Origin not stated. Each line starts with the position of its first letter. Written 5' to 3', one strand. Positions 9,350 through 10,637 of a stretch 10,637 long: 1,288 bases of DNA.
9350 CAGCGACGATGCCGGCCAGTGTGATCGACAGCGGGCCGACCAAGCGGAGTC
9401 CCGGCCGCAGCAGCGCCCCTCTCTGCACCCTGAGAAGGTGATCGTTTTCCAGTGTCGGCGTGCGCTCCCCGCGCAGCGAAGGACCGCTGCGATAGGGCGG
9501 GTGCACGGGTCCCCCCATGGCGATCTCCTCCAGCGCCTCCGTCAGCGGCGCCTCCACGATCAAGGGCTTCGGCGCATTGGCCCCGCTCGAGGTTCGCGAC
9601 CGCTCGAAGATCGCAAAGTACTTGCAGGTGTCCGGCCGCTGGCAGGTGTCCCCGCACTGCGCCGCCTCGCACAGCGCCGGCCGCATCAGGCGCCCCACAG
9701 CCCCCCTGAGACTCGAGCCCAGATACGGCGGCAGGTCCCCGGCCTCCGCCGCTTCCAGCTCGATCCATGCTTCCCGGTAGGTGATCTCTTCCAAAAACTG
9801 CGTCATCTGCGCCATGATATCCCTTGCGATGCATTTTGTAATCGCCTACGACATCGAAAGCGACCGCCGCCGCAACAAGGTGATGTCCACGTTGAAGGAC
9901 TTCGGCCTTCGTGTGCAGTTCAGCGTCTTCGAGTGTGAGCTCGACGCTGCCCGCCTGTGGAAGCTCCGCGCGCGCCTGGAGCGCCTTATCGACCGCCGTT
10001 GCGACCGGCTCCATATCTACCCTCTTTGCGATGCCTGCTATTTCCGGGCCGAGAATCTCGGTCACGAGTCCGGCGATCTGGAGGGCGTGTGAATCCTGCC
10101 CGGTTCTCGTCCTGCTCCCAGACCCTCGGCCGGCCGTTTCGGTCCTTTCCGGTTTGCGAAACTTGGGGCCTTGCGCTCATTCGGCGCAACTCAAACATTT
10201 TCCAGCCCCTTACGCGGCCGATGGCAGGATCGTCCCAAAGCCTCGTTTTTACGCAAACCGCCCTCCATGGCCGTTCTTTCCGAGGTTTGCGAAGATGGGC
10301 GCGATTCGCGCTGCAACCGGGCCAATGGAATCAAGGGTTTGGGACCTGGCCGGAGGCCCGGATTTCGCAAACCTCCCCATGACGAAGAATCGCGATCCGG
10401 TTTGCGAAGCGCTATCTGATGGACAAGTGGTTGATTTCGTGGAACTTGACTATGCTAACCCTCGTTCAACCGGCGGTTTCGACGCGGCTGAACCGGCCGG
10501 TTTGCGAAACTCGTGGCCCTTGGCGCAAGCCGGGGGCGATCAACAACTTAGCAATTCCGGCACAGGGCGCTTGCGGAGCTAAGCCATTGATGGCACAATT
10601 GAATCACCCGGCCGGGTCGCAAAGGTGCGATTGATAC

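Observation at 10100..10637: Noncoding region after cas2 with 6-7 copies of a 14-nt box in both orientations instead of a CRISPR array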

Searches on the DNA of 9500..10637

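Call 8: search_rna_families(source=window, start=9500, end=10637, threshold=evalue, max_evalue=10)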
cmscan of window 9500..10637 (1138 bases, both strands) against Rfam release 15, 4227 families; matches with E-value up to 10: 4.
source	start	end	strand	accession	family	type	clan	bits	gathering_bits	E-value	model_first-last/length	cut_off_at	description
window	10469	10538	+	RF00374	Gammaretro_CES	Cis-reg;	-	16.9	93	6.8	1-101/101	no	Gammaretrovirus core encapsidation signal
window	9617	9695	-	RF01383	GRIK4_3p_UTR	Gene;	-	14.3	38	9.3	1-94/94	no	GRIK4 3 prime UTR element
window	10554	10637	+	RF03793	MIR810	Gene; miRNA;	-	14.3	170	9.9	1-84/223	3'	MIR810 microRNA precursor family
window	9691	9829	+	RF02042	HOTTIP_3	Gene; lncRNA;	-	6.8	50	6.2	212-353/353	no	HOXA transcript at the distal tip, conserved region 3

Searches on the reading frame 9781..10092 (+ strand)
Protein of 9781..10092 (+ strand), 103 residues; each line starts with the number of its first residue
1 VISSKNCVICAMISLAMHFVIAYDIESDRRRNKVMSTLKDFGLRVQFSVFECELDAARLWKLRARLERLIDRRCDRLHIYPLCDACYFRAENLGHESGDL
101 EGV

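Call 4: search_protein_families(library=pfam, proteins=[window:9781-10092:+], max_evalue=0.01)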
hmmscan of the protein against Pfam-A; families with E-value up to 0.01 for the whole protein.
window:9781-10092:+ (103 aa): 1 family
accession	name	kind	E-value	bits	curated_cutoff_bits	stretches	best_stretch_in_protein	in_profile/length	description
PF09827.14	CRISPR_Cas2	-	1.4e-23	83.3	23.8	1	17-89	1-73/74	CRISPR associated protein Cas2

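Call 7: find_encoding_contigs(protein=window:9829-10092:+, flank=10000, max_places=10)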
Protein window:9829-10092:+ (87 aa): 8 contigs read that carry it; 3 places shown.
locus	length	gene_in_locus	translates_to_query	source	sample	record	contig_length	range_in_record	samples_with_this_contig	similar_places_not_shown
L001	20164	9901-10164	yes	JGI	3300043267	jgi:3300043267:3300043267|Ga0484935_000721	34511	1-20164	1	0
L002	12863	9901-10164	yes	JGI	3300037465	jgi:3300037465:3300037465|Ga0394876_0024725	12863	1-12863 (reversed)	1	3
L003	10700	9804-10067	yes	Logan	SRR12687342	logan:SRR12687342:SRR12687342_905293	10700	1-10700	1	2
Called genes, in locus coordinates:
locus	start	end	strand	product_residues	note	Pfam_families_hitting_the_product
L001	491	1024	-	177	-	PF00069:Pkinase, PF07714:PK_Tyr_Ser-Thr (weak)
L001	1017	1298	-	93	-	-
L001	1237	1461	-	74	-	PF04545:Sigma70_r4 (weak), PF07638:Sigma70_ECF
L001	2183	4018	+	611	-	PF01145:Band_7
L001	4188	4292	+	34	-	-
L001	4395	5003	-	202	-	PF03358:FMN_red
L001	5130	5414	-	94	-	-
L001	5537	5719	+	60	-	-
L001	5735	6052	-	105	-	-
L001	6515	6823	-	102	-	-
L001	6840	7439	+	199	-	PF00665:rve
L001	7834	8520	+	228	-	PF09620:Cas_csx3 (faint)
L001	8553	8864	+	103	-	PF09620:Cas_csx3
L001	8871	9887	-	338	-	PF27225:AF_1859_N, PF10040:CRISPR_Cas6 (weak)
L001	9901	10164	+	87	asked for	PF09827:CRISPR_Cas2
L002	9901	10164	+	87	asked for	PF09827:CRISPR_Cas2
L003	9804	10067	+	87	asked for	PF09827:CRISPR_Cas2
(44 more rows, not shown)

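Call 17: find_homologous_proteins(query=window:9829-10092:+, max_evalue=0.00001)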
Query window:9829-10092:+ (87 aa): 60 proteins with E <= 0.00001 among 61 candidates.
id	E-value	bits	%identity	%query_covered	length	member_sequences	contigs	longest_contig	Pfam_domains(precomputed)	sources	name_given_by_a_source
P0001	8.7e-53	194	100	100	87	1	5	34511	PF09827.15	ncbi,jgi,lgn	jgi:CRISPR-associated protein Cas2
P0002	1.5e-35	139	74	97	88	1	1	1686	PF09827.15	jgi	jgi:CRISPR-associated protein Cas2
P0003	1.2e-34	136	77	93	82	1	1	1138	PF09827.15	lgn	-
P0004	2.0e-34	135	75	95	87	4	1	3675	PF09827.15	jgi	jgi:CRISPR-associated protein Cas2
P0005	2.1e-34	135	78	93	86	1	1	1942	PF09827.15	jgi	jgi:CRISPR-associated protein Cas2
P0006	2.3e-34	135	73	95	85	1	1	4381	PF09827.15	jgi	jgi:CRISPR-associated protein Cas2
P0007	2.8e-34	135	74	92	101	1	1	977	PF09827.15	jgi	-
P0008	1.1e-33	133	71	97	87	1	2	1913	PF09827.15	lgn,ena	-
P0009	1.2e-33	133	73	92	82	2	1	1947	PF09827.15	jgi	jgi:CRISPR-associated protein Cas2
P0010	1.4e-33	132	75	92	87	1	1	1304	PF09827.15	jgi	jgi:CRISPR-associated protein Cas2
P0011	1.8e-33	132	75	92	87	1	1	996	PF09827.15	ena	-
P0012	2.7e-33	131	69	100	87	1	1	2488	PF09827.15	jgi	jgi:CRISPR-associated protein Cas2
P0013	5.4e-33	130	74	90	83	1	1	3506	PF09827.15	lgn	-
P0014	1.1e-32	129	72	97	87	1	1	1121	PF09827.15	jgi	jgi:CRISPR-associated protein Cas2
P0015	1.2e-32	129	74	93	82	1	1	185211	PF09827.15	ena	-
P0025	1.8e-31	126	69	97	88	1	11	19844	PF09827.15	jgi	jgi:CRISPR-associated protein Cas2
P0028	6.2e-31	124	74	90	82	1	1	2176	PF09827.15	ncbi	-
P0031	8.7e-31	123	77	90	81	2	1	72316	PF09827.15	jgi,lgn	jgi:CRISPR-associated protein Cas2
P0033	6.9e-30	121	67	93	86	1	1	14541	PF09827.15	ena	-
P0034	1.2e-29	120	73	90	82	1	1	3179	PF09827.15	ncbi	-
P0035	2.1e-29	119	69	92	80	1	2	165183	PF09827.15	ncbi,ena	-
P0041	1.2e-28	117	67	93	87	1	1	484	PF09827.15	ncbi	-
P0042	1.3e-28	116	72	90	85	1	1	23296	PF09827.15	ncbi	ncbi:MAG: CRISPR-associated endonuclease Cas2 [Bryobacteraceae bacterium]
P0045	2.0e-27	113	64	92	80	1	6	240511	PF09827.15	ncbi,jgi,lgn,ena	jgi:CRISPR-associated protein Cas2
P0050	3.9e-18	83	51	90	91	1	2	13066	PF09827.15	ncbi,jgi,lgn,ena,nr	ncbi:TPA: CRISPR-associated endonuclease Cas2 [Candidatus Poribacteria bacterium]|nr:CRISPR-associat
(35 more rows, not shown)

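Call 18: find_encoding_contigs(protein=P0015, flank=6000, max_places=2)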
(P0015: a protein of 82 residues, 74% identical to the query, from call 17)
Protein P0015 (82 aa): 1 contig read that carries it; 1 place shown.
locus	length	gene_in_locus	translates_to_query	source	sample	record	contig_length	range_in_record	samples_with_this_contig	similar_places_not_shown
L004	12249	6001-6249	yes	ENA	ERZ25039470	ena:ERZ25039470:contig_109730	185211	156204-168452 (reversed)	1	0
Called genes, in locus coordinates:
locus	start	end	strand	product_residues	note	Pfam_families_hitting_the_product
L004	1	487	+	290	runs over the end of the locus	PF11999:Ice_binding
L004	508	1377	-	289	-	PF00135:COesterase, PF01738:DLH (weak), PF20434:BD-FAE, PF00561:Abhydrolase_1 (faint), PF07859:Abhydrolase_3, PF12697:Abhydrolase_6 (weak), PF02230:Abhydrolase_2 (faint), PF00326:Peptidase_S9, +1 more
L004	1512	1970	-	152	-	PF01244:Peptidase_M19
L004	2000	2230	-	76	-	PF01244:Peptidase_M19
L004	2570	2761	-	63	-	PF00326:Peptidase_S9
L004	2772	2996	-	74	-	-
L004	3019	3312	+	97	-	-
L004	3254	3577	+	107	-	-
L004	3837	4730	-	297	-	PF26549:Tricorn_N, PF00930:DPPIV_N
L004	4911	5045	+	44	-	-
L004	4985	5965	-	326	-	PF27225:AF_1859_N, PF10040:CRISPR_Cas6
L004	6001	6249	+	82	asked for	PF09827:CRISPR_Cas2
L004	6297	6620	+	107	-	-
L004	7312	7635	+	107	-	-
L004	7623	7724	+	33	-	-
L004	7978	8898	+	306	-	-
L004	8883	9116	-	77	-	-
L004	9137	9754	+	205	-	PF01867:Cas_Cas1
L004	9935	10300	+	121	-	PF01867:Cas_Cas1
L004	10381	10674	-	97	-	-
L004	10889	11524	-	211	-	-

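Call 19: find_encoding_contigs(protein=P0031, flank=6000, max_places=2)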
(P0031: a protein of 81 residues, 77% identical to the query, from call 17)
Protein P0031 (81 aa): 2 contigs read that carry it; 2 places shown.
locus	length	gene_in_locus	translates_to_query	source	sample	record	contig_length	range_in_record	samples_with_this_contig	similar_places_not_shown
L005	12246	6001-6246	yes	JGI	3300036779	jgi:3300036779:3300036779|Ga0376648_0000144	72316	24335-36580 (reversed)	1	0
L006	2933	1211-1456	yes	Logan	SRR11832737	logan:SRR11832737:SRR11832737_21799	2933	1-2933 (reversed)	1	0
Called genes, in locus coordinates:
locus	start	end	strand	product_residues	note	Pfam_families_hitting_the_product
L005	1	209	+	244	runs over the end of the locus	PF03787:RAMPs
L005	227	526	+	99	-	-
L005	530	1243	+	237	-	PF00805:Pentapeptide (faint), PF13599:Pentapeptide_4 (faint)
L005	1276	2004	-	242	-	-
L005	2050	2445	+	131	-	PF27247:MJ1673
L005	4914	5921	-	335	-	PF27225:AF_1859_N, PF10040:CRISPR_Cas6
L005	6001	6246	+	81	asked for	PF09827:CRISPR_Cas2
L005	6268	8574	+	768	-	PF00078:RVT_1, PF08388:GIIM (faint), PF01867:Cas_Cas1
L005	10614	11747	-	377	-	-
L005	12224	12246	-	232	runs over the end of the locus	-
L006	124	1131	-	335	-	PF27225:AF_1859_N, PF10040:CRISPR_Cas6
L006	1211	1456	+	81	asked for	PF09827:CRISPR_Cas2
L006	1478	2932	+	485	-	?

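Call 20: find_encoding_contigs(protein=P0035, flank=6000, max_places=2)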
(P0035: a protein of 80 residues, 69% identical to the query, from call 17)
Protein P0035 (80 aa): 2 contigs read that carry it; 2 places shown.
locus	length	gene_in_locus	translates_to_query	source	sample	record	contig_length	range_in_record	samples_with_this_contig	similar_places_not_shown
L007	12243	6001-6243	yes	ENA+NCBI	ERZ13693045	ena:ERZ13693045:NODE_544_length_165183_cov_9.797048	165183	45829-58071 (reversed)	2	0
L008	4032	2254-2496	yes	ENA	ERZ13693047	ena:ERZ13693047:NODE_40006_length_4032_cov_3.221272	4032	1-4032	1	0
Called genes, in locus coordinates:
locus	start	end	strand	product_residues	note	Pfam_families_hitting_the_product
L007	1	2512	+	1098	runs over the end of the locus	PF13620:CarboxypepD_reg, PF25183:OMP_b-brl_4, PF00593:TonB_dep_Rec_b-barrel (weak)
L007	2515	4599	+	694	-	-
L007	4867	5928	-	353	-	PF27225:AF_1859_N, PF10040:CRISPR_Cas6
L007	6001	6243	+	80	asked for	PF09827:CRISPR_Cas2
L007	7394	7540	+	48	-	-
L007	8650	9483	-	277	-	PF13576:Pentapeptide_3 (faint), PF13599:Pentapeptide_4, PF00805:Pentapeptide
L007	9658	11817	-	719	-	PF03787:RAMPs (faint)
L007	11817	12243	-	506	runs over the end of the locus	PF03787:RAMPs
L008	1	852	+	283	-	?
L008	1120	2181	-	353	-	PF27225:AF_1859_N, PF10040:CRISPR_Cas6 (weak)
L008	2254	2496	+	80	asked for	PF09827:CRISPR_Cas2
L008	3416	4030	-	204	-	?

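Call 21: find_encoding_contigs(protein=P0042, flank=6000, max_places=2)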
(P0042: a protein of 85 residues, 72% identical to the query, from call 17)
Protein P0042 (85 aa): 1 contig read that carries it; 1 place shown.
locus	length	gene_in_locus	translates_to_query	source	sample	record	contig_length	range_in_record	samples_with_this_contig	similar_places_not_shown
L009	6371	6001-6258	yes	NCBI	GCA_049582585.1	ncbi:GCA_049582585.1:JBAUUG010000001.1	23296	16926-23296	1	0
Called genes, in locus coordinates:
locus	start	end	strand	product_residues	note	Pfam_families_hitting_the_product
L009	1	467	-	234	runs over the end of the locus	PF02668:TauD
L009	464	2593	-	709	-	PF13439:Glyco_transf_4, PF13579:Glyco_trans_4_4, PF00534:Glycos_transf_1 (weak)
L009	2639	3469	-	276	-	PF05114:MbnB_TglH_ChrH, PF01261:AP_endonuc_2 (weak)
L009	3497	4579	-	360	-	PF01244:Peptidase_M19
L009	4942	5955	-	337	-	PF27225:AF_1859_N, PF10040:CRISPR_Cas6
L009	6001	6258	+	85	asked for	PF09827:CRISPR_Cas2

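Call 24: find_encoding_contigs(protein=P0045, flank=8000, max_places=2)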
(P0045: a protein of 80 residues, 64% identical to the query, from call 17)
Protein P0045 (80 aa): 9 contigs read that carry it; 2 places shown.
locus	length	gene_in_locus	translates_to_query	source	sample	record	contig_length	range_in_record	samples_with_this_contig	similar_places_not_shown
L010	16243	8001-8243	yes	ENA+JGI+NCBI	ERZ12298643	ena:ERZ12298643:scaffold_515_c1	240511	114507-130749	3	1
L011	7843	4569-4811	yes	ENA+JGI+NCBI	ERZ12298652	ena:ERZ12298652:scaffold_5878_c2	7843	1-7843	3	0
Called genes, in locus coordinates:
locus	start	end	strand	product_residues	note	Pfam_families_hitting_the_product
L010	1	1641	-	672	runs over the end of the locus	-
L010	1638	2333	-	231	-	PF13628:DUF4142 (faint), PF03713:DUF305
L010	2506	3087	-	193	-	PF04264:YceI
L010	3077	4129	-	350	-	-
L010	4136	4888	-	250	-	PF13715:CarbopepD_reg_2 (faint), PF13620:CarboxypepD_reg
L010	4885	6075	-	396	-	PF03150:CCP_MauG, PF00034:Cytochrom_C (faint)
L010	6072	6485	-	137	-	-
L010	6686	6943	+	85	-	PF09620:Cas_csx3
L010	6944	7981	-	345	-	PF27225:AF_1859_N, PF10040:CRISPR_Cas6 (weak)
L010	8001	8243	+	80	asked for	PF09827:CRISPR_Cas2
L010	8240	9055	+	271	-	PF00078:RVT_1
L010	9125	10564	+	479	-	PF01867:Cas_Cas1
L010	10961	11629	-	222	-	-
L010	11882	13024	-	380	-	-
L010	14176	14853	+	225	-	PF07885:Ion_trans_2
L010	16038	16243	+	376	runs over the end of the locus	-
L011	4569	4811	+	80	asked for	PF09827:CRISPR_Cas2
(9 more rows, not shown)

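Call 25: find_encoding_contigs(protein=P0025, flank=8000, max_places=2)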
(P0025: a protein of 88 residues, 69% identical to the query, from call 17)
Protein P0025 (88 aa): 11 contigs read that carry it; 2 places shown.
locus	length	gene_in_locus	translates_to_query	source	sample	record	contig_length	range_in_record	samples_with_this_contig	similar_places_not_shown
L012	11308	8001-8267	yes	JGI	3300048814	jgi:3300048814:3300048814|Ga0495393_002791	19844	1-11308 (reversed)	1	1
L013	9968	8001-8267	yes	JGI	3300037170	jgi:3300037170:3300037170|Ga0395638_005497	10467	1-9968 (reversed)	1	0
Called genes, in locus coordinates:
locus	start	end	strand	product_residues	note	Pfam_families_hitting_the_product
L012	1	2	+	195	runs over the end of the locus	-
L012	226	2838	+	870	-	PF00069:Pkinase, PF01636:APH (faint), PF07714:PK_Tyr_Ser-Thr, PF26550:Tricorn_2nd (faint), PF26549:Tricorn_N, PF07676:PD40 (weak)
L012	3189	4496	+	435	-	PF02195:ParB_N (weak), PF01555:N6_N4_Mtase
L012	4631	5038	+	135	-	-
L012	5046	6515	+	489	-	PF17289:Terminase_6C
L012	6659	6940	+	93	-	PF09620:Cas_csx3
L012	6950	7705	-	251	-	PF10040:CRISPR_Cas6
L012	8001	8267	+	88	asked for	PF09827:CRISPR_Cas2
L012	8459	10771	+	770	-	PF00078:RVT_1, PF01867:Cas_Cas1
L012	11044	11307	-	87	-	?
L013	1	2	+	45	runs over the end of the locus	-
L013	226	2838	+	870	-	PF00069:Pkinase, PF01636:APH (faint), PF07714:PK_Tyr_Ser-Thr, PF26550:Tricorn_2nd (faint), PF26549:Tricorn_N, PF07676:PD40 (weak)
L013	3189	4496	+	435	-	PF02195:ParB_N (weak), PF01555:N6_N4_Mtase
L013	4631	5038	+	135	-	-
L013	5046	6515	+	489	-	PF17289:Terminase_6C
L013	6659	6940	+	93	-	PF09620:Cas_csx3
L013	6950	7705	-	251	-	PF10040:CRISPR_Cas6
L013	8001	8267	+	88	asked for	PF09827:CRISPR_Cas2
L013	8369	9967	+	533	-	?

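Call 26: find_encoding_contigs(protein=P0033, flank=8000, max_places=2)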
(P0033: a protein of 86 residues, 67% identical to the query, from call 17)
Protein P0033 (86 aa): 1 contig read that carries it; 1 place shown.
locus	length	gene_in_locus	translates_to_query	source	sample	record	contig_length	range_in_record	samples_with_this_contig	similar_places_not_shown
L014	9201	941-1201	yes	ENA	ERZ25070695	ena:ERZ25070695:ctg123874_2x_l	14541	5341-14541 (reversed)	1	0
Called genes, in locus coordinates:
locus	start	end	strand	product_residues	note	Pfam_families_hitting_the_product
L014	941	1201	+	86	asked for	PF09827:CRISPR_Cas2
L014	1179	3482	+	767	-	PF00078:RVT_1, PF01867:Cas_Cas1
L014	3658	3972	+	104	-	-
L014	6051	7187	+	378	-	-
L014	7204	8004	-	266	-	-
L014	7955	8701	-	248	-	PF09651:Cas_APE2256 (weak)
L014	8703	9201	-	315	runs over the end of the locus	PF13289:SIR2_2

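Call 27: find_encoding_contigs(protein=P0050, flank=8000, max_places=2)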
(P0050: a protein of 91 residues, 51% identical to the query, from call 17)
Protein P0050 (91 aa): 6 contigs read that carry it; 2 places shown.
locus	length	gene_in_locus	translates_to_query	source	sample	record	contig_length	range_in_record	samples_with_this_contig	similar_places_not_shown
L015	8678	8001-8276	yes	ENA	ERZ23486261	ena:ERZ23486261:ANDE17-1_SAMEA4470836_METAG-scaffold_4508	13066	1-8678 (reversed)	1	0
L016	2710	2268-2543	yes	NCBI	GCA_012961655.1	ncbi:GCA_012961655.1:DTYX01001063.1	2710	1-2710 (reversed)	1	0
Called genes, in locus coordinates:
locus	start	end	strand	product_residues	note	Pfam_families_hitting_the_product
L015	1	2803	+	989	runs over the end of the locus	-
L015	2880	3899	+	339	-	PF18320:Csc2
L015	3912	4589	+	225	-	PF26241:Cas_Csc1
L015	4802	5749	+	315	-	PF19308:CRISPR_Cas6_N, PF10040:CRISPR_Cas6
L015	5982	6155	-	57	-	-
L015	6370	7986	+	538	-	PF01930:Cas_Cas4, PF12705:PDDEXK_1 (weak), PF01867:Cas_Cas1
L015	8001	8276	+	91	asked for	PF09827:CRISPR_Cas2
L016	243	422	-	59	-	-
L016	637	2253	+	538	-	PF01930:Cas_Cas4, PF12705:PDDEXK_1 (weak), PF01867:Cas_Cas1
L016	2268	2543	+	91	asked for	PF09827:CRISPR_Cas2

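Call 29: list_cluster_members(proteins=[P0001, P0035, P0045, P0028, P0034, P0041, P0042])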
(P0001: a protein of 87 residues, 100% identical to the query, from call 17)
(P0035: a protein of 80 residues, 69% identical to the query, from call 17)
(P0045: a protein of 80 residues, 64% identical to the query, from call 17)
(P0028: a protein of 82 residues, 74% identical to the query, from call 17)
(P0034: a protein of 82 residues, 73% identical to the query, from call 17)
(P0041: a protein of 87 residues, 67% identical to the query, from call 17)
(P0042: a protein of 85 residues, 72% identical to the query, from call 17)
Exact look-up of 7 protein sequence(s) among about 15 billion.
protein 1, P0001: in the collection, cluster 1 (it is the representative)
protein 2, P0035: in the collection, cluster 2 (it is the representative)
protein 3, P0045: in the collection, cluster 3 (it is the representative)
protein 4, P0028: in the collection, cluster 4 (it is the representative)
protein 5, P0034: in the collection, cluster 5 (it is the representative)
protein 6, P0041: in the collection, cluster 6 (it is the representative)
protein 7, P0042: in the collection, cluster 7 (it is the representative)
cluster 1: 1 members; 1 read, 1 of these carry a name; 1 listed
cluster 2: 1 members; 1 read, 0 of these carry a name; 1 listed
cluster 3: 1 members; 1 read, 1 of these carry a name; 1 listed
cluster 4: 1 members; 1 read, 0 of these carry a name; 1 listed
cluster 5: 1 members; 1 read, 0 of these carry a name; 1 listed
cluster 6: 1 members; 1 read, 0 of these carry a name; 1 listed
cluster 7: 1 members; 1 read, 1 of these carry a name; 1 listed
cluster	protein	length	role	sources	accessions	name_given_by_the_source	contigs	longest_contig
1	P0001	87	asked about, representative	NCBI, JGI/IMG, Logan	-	CRISPR-associated protein Cas2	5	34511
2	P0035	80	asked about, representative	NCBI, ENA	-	-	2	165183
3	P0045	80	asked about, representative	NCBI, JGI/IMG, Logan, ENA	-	CRISPR-associated protein Cas2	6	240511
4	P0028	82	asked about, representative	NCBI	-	-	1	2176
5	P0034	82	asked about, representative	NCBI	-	-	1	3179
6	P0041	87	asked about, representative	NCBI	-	-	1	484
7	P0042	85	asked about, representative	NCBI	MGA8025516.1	MAG: CRISPR-associated endonuclease Cas2 [Bryobacteraceae bacterium]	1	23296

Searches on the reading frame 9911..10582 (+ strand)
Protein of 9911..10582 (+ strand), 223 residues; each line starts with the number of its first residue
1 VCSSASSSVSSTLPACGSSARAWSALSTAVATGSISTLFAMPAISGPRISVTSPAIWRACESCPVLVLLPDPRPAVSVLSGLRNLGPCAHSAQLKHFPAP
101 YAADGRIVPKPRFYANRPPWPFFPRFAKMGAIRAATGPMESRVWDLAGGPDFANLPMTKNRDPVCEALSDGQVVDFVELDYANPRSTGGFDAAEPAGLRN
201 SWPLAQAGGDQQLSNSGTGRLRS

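Call 73: search_protein_families(library=pfam, proteins=[window:9911-10582:+], max_evalue=0.01)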
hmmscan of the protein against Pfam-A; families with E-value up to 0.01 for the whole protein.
window:9911-10582:+ (223 aa): 0 families
